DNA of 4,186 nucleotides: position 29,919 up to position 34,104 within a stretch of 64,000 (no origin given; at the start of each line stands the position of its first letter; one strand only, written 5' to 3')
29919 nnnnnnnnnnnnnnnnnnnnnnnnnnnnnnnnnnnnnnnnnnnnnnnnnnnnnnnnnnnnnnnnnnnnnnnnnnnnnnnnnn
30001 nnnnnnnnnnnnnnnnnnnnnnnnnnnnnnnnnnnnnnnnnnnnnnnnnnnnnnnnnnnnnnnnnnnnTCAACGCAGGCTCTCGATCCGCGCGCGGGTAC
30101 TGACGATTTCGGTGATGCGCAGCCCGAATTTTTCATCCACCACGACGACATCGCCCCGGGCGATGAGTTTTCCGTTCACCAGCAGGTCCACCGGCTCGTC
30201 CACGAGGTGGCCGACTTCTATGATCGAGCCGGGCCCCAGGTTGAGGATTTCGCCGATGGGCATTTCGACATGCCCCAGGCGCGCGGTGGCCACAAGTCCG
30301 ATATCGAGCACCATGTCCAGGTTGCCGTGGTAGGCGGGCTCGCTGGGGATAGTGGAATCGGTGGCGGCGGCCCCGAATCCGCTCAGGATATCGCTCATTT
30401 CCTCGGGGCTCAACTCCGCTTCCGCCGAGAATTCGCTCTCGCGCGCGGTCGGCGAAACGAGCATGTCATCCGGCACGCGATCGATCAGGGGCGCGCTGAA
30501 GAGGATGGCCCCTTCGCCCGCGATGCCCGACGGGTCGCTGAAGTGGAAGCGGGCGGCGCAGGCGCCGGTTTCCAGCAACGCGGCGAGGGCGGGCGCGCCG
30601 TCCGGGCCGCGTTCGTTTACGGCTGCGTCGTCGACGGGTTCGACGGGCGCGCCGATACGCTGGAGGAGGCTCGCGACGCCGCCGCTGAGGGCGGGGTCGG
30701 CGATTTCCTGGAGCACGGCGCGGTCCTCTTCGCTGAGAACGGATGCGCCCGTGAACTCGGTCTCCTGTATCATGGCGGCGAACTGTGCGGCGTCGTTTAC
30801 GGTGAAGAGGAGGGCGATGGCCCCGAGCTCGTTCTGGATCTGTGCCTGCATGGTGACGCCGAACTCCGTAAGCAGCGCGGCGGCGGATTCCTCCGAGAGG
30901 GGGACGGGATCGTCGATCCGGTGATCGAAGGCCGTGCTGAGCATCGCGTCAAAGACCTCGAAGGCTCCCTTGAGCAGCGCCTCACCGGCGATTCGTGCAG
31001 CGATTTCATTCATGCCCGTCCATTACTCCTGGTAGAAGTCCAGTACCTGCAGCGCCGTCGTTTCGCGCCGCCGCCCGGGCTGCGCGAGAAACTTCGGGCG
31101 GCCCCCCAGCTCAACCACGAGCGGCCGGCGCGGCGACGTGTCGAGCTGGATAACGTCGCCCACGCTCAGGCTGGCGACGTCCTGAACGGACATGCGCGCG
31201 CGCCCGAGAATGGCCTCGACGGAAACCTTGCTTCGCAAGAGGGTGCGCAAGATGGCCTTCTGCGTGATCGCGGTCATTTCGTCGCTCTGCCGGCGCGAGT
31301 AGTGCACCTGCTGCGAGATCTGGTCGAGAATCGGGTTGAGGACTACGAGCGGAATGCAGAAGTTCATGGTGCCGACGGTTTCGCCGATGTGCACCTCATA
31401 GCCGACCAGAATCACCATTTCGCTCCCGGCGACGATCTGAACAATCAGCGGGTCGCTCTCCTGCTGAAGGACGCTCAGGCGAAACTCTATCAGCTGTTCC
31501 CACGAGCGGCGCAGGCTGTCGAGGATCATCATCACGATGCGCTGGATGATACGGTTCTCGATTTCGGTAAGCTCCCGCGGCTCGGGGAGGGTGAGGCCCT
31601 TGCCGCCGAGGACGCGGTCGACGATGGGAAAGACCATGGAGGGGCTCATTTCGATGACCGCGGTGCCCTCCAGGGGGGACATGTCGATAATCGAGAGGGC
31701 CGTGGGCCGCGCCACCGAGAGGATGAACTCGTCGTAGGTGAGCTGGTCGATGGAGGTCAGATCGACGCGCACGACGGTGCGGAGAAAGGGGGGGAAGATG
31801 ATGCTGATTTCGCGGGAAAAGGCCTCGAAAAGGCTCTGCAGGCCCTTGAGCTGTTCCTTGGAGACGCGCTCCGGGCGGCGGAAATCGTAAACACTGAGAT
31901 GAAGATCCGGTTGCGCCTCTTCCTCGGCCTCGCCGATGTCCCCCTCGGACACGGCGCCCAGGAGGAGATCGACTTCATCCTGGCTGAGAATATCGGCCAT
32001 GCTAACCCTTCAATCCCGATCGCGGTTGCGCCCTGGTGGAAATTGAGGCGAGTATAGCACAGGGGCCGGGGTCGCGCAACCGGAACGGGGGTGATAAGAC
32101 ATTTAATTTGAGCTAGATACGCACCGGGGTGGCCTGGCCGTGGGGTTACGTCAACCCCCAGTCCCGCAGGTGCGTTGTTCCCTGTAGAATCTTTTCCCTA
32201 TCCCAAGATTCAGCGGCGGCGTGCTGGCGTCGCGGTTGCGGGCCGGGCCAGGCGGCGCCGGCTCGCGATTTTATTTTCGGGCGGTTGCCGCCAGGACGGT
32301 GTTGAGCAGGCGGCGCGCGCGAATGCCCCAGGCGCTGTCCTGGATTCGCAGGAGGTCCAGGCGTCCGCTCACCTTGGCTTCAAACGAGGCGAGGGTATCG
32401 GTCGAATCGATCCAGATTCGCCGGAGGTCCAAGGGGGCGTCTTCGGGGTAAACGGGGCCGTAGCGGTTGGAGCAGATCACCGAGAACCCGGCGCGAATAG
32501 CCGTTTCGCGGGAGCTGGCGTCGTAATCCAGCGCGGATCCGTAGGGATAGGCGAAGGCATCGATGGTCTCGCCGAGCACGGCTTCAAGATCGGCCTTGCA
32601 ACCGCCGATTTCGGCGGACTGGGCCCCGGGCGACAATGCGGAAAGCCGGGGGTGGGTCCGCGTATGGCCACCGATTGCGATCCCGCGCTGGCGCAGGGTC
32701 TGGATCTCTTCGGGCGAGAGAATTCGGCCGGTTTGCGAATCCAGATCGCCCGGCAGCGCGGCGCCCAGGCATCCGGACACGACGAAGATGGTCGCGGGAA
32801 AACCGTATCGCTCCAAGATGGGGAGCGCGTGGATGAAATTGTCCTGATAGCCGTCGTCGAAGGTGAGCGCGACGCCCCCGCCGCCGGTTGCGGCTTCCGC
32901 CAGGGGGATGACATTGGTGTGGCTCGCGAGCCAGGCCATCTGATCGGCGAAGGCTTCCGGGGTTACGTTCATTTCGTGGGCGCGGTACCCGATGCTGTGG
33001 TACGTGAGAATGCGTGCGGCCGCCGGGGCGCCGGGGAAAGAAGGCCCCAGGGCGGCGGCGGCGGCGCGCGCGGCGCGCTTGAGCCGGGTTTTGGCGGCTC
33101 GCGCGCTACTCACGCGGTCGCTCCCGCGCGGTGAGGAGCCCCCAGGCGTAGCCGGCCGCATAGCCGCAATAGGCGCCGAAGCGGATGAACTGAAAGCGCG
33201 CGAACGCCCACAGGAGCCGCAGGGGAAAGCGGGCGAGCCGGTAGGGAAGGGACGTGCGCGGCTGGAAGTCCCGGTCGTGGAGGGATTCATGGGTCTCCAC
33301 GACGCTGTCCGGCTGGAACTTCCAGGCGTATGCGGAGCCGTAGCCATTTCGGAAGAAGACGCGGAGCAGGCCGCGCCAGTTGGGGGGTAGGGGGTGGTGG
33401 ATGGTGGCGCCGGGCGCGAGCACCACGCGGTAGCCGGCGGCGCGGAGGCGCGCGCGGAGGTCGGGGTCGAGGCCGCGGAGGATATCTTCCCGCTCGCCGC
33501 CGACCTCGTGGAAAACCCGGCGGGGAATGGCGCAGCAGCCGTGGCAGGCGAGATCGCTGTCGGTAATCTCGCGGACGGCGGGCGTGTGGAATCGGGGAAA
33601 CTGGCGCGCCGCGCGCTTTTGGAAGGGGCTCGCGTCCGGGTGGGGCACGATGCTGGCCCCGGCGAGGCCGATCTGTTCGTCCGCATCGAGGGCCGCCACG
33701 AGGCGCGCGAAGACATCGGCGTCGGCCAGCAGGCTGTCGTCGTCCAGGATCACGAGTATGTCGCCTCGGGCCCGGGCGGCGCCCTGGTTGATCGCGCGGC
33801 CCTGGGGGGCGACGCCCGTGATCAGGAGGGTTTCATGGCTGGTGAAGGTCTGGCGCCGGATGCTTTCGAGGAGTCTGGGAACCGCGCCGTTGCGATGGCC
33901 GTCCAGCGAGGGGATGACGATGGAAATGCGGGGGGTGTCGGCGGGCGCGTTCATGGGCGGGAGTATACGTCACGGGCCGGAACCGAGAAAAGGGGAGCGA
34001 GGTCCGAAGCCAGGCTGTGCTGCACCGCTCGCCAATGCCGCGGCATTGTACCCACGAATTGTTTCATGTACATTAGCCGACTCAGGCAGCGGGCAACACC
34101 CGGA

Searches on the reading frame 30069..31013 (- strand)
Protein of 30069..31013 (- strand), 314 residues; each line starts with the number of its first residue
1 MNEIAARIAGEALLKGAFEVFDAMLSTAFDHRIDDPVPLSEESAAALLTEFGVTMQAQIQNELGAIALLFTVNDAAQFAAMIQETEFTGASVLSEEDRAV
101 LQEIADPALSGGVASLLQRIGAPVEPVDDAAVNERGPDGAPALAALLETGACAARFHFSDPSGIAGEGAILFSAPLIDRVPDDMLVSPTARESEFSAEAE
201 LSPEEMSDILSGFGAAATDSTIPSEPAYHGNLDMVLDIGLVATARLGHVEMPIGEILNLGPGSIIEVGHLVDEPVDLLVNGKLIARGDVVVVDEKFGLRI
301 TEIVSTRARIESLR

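Call 46: search_protein_families(library=pfam, proteins=[window:30069-31013:-], max_evalue=0.00001)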
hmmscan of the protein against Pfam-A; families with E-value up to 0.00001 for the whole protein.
window:30069-31013:- (314 aa): 1 family
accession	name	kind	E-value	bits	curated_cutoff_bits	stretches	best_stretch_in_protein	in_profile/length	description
PF01052.25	FliMN_C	-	3.1e-22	78.7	23.8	1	235-304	3-72/73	Type III flagellar switch regulator (C-ring) FliN C-term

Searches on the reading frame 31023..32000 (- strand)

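Call 46: search_protein_families(library=pfam, proteins=[window:31023-32000:-], max_evalue=0.00001)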
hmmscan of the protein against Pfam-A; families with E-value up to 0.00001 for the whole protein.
window:31023-32000:- (325 aa): 2 families
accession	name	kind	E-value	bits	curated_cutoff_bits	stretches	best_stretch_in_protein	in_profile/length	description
PF02154.20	FliM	-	1e-60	205.4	27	1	38-227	1-191/192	Flagellar motor switch protein FliM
PF01052.25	FliMN_C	-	2.5e-18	66.2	23.8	1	254-322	3-71/73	Type III flagellar switch regulator (C-ring) FliN C-term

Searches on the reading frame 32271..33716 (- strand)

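Call 46: search_protein_families(library=pfam, proteins=[window:32271-33716:-], max_evalue=0.00001)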
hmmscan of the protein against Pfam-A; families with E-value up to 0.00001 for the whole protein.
window:32271-33716:- (481 aa): 1 family
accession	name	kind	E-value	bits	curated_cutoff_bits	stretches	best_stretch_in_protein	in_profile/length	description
PF01522.26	Polysacc_deac_1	-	3e-25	89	23.1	1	277-413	4-123/124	Polysaccharide deacetylase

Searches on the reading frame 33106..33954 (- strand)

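Call 46: search_protein_families(library=pfam, proteins=[window:33106-33954:-], max_evalue=0.00001)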
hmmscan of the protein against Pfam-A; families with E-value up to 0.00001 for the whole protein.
window:33106-33954:- (282 aa): 3 families
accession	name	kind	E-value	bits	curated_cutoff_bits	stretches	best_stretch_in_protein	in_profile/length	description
PF13641.12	Glyco_tranf_2_3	-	2.7e-10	41.1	27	1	52-206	75-230/230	Glycosyltransferase like family 2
PF00535.33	Glycos_transf_2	-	5.1e-10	40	23.3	1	52-150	67-166/168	Glycosyl transferase family 2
PF13632.12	Glyco_trans_2_3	-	1.5e-08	35.1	27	1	67-253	2-176/198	Glycosyl transferase family group 2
